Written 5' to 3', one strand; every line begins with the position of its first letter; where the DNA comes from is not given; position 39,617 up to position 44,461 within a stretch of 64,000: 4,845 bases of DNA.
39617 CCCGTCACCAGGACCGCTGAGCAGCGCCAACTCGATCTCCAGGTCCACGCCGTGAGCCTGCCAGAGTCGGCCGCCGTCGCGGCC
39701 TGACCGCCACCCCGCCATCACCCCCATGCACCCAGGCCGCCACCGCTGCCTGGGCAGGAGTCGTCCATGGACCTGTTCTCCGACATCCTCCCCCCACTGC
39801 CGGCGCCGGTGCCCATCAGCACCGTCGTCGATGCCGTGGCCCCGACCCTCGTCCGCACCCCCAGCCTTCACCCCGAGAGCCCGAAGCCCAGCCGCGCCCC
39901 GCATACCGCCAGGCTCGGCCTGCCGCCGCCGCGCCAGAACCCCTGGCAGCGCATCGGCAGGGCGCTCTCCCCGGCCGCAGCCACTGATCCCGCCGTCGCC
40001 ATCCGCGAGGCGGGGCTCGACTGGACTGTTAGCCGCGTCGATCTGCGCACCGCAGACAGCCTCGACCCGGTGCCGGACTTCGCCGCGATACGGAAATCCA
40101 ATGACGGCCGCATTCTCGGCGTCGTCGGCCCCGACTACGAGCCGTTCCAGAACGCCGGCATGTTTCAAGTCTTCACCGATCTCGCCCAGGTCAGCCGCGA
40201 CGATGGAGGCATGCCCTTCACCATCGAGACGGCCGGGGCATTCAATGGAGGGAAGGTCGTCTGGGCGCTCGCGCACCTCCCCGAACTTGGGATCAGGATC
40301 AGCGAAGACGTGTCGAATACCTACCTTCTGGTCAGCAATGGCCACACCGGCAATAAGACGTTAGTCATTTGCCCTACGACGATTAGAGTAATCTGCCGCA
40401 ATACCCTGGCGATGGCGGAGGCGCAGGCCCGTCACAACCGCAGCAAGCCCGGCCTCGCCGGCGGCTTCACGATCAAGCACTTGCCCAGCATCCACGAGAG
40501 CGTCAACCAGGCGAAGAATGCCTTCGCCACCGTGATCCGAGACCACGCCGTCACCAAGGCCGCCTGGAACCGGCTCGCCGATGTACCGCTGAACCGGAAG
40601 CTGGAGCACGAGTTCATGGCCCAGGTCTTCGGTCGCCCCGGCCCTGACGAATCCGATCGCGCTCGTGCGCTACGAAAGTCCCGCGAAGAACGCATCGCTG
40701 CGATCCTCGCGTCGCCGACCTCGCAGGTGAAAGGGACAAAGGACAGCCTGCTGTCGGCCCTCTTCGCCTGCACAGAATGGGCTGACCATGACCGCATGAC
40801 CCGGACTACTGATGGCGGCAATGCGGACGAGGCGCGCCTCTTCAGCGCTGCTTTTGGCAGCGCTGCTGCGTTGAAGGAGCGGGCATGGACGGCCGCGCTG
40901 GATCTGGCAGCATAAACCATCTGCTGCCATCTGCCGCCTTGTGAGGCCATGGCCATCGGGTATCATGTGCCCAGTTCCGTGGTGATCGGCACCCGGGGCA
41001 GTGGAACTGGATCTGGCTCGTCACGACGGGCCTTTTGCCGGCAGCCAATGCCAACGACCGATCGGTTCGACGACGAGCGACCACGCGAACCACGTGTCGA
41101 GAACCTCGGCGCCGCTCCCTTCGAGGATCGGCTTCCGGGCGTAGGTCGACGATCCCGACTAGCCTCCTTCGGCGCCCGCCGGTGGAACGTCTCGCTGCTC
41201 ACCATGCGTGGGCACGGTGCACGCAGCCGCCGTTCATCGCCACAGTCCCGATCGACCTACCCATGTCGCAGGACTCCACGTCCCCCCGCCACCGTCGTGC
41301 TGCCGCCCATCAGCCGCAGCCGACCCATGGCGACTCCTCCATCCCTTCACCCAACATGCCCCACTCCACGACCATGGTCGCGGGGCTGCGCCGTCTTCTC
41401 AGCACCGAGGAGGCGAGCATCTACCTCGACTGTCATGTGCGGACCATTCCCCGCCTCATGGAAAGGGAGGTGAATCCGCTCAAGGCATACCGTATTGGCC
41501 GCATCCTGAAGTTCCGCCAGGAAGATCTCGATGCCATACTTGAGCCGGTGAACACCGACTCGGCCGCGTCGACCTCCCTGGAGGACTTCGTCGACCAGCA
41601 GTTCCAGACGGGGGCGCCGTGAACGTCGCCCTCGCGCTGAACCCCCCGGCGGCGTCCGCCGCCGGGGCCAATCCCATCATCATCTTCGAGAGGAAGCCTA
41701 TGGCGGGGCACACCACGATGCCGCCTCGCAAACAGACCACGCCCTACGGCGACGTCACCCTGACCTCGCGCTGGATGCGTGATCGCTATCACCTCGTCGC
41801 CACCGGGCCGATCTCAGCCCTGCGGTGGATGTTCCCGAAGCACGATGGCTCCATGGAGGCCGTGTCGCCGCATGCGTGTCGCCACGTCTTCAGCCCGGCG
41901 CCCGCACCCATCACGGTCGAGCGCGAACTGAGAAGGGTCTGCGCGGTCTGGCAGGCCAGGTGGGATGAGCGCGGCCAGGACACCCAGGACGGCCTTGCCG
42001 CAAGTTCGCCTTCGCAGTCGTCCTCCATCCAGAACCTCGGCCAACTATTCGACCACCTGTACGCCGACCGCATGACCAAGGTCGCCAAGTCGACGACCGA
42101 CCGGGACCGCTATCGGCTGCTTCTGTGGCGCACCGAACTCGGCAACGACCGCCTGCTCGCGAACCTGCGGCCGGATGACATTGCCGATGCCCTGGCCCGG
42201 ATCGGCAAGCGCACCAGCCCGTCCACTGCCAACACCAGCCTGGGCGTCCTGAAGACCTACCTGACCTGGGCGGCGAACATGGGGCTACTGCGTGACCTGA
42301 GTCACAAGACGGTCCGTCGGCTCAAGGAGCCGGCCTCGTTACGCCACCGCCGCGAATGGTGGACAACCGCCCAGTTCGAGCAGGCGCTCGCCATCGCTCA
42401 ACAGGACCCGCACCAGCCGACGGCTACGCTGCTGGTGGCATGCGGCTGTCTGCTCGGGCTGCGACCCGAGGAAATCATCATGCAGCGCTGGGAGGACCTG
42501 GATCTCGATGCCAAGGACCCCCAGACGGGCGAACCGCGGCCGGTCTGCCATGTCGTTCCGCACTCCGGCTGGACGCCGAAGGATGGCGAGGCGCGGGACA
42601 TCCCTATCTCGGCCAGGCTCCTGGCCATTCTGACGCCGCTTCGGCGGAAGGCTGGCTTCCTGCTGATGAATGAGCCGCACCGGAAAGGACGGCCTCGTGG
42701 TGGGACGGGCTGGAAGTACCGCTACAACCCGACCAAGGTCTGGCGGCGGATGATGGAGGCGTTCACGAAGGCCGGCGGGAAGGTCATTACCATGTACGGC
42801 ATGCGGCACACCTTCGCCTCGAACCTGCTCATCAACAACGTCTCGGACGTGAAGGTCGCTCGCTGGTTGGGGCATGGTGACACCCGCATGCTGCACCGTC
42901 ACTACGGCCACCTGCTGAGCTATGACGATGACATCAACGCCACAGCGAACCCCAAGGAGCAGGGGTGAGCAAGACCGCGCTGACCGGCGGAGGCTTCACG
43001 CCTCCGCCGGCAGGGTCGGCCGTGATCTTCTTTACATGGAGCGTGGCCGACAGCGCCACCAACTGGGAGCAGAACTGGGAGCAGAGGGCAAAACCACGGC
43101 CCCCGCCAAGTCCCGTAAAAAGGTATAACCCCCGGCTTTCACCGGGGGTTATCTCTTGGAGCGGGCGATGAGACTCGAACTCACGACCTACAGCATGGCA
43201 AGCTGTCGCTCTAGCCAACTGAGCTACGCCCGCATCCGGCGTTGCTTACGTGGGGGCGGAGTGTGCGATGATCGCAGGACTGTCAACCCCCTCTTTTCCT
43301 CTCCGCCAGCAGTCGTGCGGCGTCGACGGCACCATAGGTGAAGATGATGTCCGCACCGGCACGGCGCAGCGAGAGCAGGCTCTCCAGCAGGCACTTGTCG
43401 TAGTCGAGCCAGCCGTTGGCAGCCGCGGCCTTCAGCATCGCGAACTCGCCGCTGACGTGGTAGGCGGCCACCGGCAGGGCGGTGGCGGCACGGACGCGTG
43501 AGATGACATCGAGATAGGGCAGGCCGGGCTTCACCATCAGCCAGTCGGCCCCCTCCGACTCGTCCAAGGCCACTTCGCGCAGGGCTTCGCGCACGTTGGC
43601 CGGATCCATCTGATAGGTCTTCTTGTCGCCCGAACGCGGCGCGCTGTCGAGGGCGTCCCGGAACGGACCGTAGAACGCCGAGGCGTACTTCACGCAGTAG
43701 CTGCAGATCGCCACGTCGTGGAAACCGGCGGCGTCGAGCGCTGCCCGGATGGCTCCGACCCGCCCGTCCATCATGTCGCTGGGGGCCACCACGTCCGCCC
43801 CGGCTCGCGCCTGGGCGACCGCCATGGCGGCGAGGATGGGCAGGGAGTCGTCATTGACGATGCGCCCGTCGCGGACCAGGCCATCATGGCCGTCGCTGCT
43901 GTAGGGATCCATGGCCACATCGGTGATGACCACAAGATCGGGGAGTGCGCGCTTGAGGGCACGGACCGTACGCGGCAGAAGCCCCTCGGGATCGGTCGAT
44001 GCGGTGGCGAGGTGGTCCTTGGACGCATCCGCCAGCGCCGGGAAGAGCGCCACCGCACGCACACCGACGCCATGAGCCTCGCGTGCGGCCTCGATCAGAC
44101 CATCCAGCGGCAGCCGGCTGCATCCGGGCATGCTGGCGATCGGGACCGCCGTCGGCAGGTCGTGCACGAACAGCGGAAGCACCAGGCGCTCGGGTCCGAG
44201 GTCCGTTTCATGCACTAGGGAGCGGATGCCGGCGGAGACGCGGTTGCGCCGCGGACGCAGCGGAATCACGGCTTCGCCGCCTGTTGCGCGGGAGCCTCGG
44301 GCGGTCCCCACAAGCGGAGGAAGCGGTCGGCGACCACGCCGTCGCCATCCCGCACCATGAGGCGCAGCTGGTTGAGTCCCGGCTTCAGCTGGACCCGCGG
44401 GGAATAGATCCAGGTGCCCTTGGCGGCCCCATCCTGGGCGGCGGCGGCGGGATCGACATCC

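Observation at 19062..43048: ~24-kb integrated element beside tRNA-Gly with a near-complete private replisome and no recognisable virion or conjugation genes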

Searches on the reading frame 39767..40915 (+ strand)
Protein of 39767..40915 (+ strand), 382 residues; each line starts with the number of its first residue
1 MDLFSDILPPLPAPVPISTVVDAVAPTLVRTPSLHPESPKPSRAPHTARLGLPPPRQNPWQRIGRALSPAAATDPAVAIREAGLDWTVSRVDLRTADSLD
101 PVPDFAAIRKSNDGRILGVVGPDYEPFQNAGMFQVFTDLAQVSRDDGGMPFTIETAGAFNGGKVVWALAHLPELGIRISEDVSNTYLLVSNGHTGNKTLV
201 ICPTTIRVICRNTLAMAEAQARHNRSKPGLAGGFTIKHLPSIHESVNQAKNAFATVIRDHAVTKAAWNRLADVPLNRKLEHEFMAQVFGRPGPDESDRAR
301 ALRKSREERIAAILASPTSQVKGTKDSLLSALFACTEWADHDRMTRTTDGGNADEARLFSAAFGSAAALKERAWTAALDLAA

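Call 12: search_protein_families(library=pfam, max_evalue=0.01, proteins=[window:39767-40915:+])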
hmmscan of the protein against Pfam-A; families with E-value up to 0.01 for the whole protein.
window:39767-40915:+ (382 aa): 1 family
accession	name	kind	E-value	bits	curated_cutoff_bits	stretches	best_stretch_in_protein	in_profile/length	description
PF06067.16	DUF932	-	2.2e-33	116.4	23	1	117-355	2-220/227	Domain of unknown function (DUF932)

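Call 14: search_protein_families(library=ncbifam, max_evalue=0.01, proteins=[window:39767-40915:+])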
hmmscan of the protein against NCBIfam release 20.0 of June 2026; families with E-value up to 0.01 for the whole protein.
window:39767-40915:+ (382 aa): 1 family
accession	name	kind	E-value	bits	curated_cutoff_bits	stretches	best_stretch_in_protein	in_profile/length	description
TIGR03299.1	LGT_TIGR03299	subfamily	6.6e-51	173.4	110.7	1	56-378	7-311/312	phage/plasmid-like protein TIGR03299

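Call 49: search_protein_families(library=phrogs, max_evalue=0.01, proteins=[window:39767-40915:+])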
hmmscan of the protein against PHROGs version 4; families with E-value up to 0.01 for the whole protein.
window:39767-40915:+ (382 aa): 1 family
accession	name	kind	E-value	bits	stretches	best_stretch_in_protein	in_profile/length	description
phrog_1221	-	unknown function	6.9e-49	167.8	1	51-381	28-348/355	-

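Call 69: search_protein_families(library=padloc, max_evalue=0.001, proteins=[window:39767-40915:+])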
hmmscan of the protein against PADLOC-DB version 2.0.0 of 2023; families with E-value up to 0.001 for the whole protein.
window:39767-40915:+ (382 aa): 0 families

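Call 92: search_solved_structures(query=window:39767-40915:+, max_evalue=1)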
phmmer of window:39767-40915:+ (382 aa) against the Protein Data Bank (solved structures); distinct sequences matched with E-value up to 1: 2.
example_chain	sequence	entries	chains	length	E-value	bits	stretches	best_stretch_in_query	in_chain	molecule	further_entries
1pmt_A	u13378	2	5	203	0.014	17.7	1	71-119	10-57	GLUTATHIONE TRANSFERASE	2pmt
4g9h_A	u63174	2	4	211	0.16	14.3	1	70-108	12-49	Glutathione S-transferase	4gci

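Call 95: find_related_loci(query=window:39767-40915:+, collection=viral_contigs, flank=10000)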
Query window:39767-40915:+ (382 aa) in viral_contigs; peptide patterns used: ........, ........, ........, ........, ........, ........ (x = any residue, [..] = any of these).
61 stretches matched a pattern; 51 encode a relative of the query (tblastn E <= 1e-3); 51 distinct loci.
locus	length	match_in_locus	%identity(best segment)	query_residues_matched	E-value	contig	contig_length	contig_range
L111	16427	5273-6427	29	12-381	2e-30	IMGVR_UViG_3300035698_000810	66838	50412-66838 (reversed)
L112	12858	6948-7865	27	59-382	4e-27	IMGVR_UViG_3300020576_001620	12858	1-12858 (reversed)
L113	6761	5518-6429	27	57-381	2e-25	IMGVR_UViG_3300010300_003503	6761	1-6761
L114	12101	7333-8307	28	59-381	2e-24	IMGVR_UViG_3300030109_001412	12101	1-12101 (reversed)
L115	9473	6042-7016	27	59-381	5e-24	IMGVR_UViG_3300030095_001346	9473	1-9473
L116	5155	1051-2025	27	59-381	5e-24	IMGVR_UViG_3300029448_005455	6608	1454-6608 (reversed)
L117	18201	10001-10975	27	59-381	5e-24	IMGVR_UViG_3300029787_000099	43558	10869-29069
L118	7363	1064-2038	28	59-381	4e-24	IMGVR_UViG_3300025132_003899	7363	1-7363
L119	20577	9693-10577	28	59-381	5e-24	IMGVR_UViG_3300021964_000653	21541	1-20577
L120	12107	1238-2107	29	59-381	8e-24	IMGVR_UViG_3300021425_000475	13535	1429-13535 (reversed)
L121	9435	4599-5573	27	59-381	7e-24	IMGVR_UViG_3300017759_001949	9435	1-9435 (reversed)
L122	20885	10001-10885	27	59-381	1e-23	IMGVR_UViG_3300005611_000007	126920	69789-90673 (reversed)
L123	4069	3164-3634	36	57-220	8e-24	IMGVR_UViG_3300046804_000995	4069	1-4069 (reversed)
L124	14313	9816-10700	27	59-381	9e-24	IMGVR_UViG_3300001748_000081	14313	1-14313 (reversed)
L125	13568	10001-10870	27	57-373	2e-23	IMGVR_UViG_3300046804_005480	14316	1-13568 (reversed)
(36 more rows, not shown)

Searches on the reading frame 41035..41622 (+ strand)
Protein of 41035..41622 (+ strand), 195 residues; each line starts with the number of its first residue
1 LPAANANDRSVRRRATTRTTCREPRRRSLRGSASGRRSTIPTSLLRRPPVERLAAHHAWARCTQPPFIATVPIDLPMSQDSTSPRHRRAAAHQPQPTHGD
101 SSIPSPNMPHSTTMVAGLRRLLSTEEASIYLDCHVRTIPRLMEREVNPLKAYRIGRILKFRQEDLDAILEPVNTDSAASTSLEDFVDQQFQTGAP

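Call 12: search_protein_families(library=pfam, max_evalue=0.01, proteins=[window:41035-41622:+])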
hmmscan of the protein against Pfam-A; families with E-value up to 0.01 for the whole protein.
window:41035-41622:+ (195 aa): 1 family
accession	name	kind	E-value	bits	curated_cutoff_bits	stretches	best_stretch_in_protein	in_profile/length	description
PF12728.13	HTH_17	-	1.8e-05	25.3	27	1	121-170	1-48/51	Helix-turn-helix domain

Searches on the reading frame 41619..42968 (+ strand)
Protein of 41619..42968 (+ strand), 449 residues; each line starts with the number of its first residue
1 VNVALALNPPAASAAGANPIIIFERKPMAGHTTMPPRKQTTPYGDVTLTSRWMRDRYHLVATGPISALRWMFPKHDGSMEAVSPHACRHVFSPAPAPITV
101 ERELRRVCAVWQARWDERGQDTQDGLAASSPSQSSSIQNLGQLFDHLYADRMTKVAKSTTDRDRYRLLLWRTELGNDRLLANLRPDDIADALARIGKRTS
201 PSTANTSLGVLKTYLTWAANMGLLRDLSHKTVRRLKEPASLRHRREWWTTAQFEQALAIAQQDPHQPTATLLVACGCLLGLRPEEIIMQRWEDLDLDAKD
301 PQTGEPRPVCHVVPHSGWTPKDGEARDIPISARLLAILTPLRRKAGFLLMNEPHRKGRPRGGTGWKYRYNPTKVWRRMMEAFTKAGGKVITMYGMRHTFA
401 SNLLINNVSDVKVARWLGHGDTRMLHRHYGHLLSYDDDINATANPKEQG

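Call 12: search_protein_families(library=pfam, max_evalue=0.01, proteins=[window:41619-42968:+])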
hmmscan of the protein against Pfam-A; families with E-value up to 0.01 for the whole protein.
window:41619-42968:+ (449 aa): 1 family
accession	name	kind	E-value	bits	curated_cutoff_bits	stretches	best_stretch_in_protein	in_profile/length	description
PF00589.27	Phage_integrase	-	1.5e-12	48.1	27.1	1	248-432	3-168/172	Phage integrase family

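Call 14: search_protein_families(library=ncbifam, max_evalue=0.01, proteins=[window:41619-42968:+])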
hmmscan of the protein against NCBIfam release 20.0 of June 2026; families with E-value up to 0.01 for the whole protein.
window:41619-42968:+ (449 aa): 6 families
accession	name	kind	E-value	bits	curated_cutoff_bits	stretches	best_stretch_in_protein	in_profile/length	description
TIGR02224.1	recomb_XerC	equivalog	6.1e-07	29.1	335.15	1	169-420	30-266/295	tyrosine recombinase XerC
TIGR02225.1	recomb_XerD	equivalog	2.6e-06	27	329.6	1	169-422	27-265/290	site-specific tyrosine recombinase XerD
NF001399.0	PRK00283.1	subfamily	6.1e-06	25.7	279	0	373-421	223-273/300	tyrosine recombinase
NF040815.2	recomb_XerA_Arch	equivalog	1.5e-05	24.7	220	1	370-422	192-245/263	site-specific tyrosine recombinase/integron integrase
NF003462.0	PRK05084.1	equivalog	0.00027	19.8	267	1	377-424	290-337/360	tyrosine recombinase XerS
TIGR02249.1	integrase_gron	subfamily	0.00087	18.7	265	1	358-433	226-301/315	integron integrase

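Call 29: find_encoding_contigs(protein=window:41619-42968:+, flank=10000, max_places=6)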
Protein window:41619-42968:+ (449 aa): 2 contigs read that carry it; 2 places shown.
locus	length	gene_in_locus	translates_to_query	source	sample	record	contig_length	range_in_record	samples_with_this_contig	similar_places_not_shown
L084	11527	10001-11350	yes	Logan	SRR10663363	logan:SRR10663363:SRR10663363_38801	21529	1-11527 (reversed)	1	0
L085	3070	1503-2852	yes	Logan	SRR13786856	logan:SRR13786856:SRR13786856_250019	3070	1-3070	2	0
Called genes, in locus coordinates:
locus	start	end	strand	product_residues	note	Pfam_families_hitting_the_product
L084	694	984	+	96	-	-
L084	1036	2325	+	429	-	PF25021:TEN_NHL (weak), PF01436:NHL (weak)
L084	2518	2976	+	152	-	-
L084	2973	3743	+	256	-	PF12705:PDDEXK_1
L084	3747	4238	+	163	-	-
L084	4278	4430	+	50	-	-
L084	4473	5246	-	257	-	PF13481:AAA_25 (faint), PF03796:DnaB_C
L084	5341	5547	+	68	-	-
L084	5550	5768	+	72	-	-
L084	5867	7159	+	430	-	PF01068:DNA_ligase_A_M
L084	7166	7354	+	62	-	-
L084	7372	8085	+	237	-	-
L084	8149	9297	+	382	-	PF06067:DUF932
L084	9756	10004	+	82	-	PF12728:HTH_17 (faint)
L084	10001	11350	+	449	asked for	PF00589:Phage_integrase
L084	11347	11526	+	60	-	?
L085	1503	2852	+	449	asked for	PF00589:Phage_integrase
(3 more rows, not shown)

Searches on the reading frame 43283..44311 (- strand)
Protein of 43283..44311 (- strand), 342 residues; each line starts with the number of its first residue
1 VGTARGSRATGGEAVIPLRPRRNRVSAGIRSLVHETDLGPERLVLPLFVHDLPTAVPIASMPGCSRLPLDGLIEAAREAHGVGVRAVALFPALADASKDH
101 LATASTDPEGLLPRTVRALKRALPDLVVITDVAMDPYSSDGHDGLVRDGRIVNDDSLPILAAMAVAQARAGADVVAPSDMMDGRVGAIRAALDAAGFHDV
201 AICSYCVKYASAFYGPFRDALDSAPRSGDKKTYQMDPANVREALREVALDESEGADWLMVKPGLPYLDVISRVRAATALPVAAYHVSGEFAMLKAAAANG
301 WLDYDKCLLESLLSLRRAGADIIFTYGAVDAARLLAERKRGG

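Call 12: search_protein_families(library=pfam, max_evalue=0.01, proteins=[window:43283-44311:-])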
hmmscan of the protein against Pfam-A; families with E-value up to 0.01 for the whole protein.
window:43283-44311:- (342 aa): 1 family
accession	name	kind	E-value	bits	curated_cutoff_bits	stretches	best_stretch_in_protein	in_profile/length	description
PF00490.27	ALAD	-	6.4e-131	436.7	24.6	1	19-333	3-316/317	Delta-aminolevulinic acid dehydratase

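Call 20: find_encoding_contigs(protein=window:43283-44311:-, flank=10000, max_places=8)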
Protein window:43283-44311:- (342 aa): no gene with exactly this product is on record in the collection.

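Call 25: find_related_loci(query=window:43283-44311:-, collection=genome_contigs, flank=10000)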
Query window:43283-44311:- (342 aa) in genome_contigs; peptide patterns used: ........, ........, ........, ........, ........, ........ (x = any residue, [..] = any of these).
600 stretches matched a pattern (row limit reached: there are more); 595 encode a relative of the query (tblastn E <= 1e-3); the best 80 are kept; 80 distinct loci.
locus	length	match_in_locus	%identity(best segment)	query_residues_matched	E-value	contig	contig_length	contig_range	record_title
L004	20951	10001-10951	74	19-335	8e-153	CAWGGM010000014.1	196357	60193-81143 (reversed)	MAG: uncultured proteobacterium isolate MFD02923.bin.1.35 genome assembly, contig: contig_33041, whole genome shotgun se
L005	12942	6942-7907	67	18-338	2e-140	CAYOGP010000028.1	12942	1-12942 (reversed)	MAG TPA_asm: uncultured Spirochaetales bacterium isolate binchicken_co46_678 genome assembly, contig: NODE_9284_length_1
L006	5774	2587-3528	74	26-338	1e-137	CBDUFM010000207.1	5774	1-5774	MAG TPA_asm: uncultured bacterium isolate SRR22808126_binner23_Refined_68 genome assembly, contig: ERZ25043457.9879, who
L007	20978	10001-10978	63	9-333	2e-127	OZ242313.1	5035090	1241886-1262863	MAG: Spirochaetia bacterium isolate e429cb45-3368-499c-8ecb-8058609f3e9e genome assembly, chromosome: 1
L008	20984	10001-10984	63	16-337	3e-124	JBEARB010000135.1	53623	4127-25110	MAG: Pseudomonadota bacterium isolate muddycreek_2019_sw_WHONDRS-S19S_0082_B_bin.95 scaffold_1523601, whole genome shotg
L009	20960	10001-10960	60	19-335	5e-124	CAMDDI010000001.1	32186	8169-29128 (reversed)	MAG: Bacteriovorax stolpii isolate MiE-16apr19-63 genome assembly, contig: MiE-16apr19-C2280, whole genome shotgun seque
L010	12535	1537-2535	59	2-334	4e-121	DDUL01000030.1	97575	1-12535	MAG TPA_asm: Bdellovibrionaceae bacterium UBA2339 UBA2339_contig_5672, whole genome shotgun sequence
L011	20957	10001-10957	58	19-335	3e-121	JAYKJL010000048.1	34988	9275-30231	MAG: Nostocales cyanobacterium 94392 NODE_5480380, whole genome shotgun sequence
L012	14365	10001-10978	59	11-335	1e-120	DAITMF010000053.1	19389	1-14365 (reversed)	MAG TPA_asm: Flavobacteriales bacterium isolate CTOTU7335 NODE_3215_length_19389_cov_6.761767, whole genome shotgun sequ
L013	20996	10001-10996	56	4-335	1e-120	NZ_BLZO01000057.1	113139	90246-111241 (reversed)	Okeania sp. KiyG1 sequence057, whole genome shotgun sequence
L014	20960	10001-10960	58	15-333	3e-119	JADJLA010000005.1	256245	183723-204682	MAG: Sphingobacteriaceae bacterium isolate EsbE_18-Q3-R3-47_MAXAC.117_sub tig00003287-10-2558420, whole genome shotgun s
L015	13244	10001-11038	55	1-341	2e-119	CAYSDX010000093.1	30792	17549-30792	MAG TPA_asm: uncultured Spirochaetia bacterium isolate SRP338948_co1_69 genome assembly, contig: k141_490655, whole geno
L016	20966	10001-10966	55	19-339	1e-119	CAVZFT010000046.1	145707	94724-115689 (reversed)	MAG: uncultured Cytophagales bacterium isolate MFD05567.bin.1.253 genome assembly, contig: contig_78282, whole genome sh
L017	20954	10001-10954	58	19-335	2e-119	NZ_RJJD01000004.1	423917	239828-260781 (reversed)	Rufibacter latericius strain R-22-1 c-1 NODE_4_length_423829_cov_209.506851, whole genome shotgun sequence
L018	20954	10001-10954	59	19-335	4e-119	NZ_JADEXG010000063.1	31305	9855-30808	Vasconcelosia minhoensis LEGE 07310 NODE_145_length_31305_cov_27.0853, whole genome shotgun sequence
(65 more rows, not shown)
